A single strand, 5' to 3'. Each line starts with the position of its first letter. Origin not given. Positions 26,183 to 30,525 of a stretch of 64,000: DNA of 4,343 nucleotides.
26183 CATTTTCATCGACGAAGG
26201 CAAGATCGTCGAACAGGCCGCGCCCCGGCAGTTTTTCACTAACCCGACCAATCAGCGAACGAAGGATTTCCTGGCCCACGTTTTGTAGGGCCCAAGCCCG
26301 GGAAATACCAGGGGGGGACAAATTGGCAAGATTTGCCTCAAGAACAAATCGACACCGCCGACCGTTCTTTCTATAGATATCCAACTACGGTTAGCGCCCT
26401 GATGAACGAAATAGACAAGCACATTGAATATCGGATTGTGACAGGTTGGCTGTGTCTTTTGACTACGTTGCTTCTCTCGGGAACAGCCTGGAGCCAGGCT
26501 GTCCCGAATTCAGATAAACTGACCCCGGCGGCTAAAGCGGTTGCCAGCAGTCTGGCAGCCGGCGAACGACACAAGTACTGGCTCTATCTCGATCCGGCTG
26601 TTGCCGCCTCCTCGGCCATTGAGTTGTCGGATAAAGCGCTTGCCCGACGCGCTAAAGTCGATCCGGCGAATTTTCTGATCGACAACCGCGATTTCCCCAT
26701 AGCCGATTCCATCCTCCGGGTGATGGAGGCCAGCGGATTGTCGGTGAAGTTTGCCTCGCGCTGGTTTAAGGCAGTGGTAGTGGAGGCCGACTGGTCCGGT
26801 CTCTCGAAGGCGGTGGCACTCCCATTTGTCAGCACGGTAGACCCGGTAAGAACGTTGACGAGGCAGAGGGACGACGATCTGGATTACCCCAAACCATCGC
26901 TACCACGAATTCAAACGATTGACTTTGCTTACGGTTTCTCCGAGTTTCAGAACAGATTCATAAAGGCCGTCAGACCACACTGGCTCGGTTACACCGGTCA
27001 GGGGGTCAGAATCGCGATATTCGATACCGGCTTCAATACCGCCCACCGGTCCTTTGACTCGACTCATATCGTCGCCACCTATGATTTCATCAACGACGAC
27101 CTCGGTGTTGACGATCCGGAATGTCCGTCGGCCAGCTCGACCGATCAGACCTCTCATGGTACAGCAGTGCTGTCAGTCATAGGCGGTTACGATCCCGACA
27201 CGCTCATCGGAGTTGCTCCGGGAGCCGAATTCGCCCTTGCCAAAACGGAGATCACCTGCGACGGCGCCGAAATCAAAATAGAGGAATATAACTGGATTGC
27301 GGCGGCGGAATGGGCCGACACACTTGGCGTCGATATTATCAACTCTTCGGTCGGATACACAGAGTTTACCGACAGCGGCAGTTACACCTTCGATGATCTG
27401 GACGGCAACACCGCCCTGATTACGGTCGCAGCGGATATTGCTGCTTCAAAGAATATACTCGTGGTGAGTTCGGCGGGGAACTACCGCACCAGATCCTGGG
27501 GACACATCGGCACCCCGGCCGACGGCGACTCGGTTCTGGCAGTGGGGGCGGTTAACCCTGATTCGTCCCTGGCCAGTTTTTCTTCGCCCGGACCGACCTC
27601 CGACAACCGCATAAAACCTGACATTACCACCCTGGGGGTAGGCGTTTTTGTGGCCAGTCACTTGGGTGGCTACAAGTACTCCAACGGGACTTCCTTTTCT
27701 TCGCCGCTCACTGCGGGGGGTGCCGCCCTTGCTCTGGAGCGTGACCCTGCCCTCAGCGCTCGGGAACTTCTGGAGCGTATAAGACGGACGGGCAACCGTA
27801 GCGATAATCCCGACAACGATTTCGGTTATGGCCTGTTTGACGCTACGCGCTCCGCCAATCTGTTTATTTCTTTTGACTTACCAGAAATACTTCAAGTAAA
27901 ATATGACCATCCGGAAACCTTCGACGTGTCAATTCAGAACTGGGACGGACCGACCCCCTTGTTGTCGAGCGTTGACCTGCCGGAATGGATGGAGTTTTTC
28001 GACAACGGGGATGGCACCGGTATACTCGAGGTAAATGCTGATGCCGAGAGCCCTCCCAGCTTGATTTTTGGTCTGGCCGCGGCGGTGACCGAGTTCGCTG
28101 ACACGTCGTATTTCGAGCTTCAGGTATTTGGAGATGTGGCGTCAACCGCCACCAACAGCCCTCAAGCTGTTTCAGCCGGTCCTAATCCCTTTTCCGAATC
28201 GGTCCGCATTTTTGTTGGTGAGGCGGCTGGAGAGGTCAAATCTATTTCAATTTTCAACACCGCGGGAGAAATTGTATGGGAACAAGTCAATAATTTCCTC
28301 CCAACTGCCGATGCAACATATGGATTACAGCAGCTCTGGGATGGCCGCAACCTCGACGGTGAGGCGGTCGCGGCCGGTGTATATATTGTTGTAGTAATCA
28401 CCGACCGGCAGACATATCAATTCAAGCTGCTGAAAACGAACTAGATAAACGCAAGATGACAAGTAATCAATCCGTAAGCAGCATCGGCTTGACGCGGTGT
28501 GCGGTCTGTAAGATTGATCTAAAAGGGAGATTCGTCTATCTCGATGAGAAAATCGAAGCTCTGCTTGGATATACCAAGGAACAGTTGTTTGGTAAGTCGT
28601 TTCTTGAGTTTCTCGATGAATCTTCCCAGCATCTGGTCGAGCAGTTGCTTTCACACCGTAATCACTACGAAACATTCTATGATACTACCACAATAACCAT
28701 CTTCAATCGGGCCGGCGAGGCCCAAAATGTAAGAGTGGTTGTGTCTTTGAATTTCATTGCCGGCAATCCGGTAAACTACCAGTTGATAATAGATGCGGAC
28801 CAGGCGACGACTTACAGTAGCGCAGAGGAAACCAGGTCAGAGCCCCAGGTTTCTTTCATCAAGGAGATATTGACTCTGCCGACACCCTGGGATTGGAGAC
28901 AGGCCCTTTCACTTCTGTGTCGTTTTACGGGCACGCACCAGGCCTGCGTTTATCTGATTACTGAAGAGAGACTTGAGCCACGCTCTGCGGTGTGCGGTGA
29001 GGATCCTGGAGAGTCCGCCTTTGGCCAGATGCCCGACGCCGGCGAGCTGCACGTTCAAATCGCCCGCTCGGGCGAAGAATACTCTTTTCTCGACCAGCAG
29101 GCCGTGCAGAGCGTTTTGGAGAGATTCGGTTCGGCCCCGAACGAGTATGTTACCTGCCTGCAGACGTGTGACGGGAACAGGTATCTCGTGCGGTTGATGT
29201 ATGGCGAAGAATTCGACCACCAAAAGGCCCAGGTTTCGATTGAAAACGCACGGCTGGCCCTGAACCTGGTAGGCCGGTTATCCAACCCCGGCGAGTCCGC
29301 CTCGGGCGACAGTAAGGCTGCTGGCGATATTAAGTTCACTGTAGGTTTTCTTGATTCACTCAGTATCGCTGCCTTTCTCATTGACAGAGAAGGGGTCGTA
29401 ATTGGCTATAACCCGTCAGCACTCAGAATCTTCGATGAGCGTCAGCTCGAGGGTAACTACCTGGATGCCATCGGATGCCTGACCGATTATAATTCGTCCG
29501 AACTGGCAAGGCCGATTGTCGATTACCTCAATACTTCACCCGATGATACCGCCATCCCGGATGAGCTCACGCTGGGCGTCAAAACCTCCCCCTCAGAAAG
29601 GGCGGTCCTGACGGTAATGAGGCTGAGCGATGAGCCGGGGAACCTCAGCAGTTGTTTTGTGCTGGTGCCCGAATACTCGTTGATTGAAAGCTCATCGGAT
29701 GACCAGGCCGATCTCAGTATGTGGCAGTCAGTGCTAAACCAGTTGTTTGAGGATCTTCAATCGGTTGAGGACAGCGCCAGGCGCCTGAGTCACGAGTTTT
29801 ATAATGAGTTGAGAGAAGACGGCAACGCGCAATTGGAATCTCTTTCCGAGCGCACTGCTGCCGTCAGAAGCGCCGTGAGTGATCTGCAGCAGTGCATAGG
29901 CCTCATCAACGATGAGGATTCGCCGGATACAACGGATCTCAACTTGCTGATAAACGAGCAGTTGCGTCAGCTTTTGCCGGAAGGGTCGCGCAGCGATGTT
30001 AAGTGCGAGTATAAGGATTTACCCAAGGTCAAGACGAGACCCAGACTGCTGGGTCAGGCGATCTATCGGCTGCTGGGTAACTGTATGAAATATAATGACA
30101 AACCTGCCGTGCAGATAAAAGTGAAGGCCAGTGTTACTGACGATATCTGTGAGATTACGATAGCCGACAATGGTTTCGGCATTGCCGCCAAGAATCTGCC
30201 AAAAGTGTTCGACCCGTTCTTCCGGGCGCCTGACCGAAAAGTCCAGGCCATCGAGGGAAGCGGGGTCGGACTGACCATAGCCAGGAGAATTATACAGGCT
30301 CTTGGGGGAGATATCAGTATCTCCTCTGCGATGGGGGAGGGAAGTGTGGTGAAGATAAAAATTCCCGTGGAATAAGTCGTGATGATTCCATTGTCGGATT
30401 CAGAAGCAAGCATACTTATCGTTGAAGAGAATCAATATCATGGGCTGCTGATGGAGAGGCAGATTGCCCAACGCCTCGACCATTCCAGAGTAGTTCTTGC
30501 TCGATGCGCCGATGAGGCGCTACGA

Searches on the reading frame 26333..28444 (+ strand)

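Call 67: search_protein_families(library=pfam, proteins=[window:26333-28444:+], max_evalue=0.00001)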
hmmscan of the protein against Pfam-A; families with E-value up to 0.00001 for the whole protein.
window:26333-28444:+ (703 aa): 1 family
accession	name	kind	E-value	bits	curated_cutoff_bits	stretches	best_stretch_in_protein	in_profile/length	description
PF00082.27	Peptidase_S8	-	4.8e-41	141.4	21.8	1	222-500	1-288/288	Subtilase family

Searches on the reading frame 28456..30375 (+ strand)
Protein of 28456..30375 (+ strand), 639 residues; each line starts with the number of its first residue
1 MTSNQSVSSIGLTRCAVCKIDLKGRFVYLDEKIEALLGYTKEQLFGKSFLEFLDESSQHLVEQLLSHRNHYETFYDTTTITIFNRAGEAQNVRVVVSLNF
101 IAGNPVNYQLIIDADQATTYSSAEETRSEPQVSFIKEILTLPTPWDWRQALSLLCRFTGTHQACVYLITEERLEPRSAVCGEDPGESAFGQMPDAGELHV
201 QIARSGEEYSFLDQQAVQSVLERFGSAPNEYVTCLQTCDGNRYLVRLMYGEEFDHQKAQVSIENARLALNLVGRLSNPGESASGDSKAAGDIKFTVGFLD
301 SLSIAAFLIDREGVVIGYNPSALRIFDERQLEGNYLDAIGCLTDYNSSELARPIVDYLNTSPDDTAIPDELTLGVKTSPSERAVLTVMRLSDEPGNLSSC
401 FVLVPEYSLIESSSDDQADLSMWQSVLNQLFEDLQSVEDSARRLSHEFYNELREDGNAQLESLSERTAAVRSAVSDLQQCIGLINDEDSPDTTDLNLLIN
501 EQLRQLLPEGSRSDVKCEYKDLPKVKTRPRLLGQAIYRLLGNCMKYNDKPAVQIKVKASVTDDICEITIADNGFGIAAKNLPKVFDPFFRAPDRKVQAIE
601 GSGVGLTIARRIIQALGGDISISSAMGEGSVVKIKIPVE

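Call 67: search_protein_families(library=pfam, proteins=[window:28456-30375:+], max_evalue=0.00001)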
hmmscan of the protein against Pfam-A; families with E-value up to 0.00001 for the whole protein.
window:28456-30375:+ (639 aa): 4 families
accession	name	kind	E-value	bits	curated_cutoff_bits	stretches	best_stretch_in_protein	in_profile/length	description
PF02518.31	HATPase_c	-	6.4e-23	81.8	26.4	1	529-638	3-109/111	Histidine kinase-, DNA gyrase B-, and HSP90-like ATPase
PF00989.32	PAS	-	2.5e-11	44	22.6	1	14-80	11-81/113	PAS fold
PF08448.16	PAS_4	-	2.8e-08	34.4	23.1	0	16-94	7-85/110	PAS fold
PF13426.13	PAS_9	-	2.1e-07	31.6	27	0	15-77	2-62/103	PAS domain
